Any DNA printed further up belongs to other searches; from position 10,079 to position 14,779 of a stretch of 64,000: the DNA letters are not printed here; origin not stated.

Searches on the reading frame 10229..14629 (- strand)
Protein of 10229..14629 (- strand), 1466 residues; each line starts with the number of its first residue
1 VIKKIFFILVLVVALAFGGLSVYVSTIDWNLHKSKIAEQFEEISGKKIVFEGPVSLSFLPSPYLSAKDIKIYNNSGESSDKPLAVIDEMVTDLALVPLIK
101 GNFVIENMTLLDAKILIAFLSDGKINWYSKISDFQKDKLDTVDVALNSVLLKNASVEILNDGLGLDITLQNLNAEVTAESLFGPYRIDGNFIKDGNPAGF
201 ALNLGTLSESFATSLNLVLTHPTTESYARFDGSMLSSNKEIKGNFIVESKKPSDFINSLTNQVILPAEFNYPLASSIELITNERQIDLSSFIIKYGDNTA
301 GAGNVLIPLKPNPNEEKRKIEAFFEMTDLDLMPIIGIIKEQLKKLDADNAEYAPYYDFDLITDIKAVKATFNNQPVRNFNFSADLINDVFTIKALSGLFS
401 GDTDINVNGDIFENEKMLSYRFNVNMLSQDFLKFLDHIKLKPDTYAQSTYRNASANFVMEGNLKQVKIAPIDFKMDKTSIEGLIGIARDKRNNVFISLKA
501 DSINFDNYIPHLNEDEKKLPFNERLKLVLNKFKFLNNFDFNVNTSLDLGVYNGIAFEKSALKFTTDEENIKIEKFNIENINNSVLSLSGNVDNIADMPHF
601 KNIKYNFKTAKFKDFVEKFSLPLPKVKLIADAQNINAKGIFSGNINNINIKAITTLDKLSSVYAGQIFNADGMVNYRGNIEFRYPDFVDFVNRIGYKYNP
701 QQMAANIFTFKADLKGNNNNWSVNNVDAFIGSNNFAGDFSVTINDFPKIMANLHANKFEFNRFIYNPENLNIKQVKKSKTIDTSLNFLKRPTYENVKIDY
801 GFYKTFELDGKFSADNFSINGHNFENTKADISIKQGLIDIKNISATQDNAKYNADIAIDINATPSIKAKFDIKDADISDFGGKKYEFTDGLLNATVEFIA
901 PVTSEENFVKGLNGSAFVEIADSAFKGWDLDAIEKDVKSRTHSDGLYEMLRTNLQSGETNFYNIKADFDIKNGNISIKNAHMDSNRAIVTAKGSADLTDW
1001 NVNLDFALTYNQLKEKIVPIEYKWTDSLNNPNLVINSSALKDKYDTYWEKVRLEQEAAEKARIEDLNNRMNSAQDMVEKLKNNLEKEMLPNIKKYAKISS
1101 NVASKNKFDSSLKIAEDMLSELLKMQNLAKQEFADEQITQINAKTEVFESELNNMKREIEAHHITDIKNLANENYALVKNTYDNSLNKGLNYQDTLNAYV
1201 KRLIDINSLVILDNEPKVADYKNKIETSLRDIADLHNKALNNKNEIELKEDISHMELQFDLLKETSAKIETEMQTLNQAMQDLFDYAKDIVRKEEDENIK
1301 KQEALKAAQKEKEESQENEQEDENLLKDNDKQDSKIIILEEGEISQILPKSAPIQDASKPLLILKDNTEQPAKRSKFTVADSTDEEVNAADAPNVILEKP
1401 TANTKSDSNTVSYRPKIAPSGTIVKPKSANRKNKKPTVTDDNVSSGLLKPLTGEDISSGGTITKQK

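Call 47: search_protein_families(library=pfam, proteins=[window:10229-14629:-], max_evalue=0.00001)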
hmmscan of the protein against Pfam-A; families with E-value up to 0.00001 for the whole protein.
window:10229-14629:- (1466 aa): 1 family
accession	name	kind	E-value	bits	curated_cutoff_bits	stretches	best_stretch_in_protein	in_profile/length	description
PF05170.20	AsmA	-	1.6e-25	90.4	29.8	2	6-257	10-220/607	AsmA family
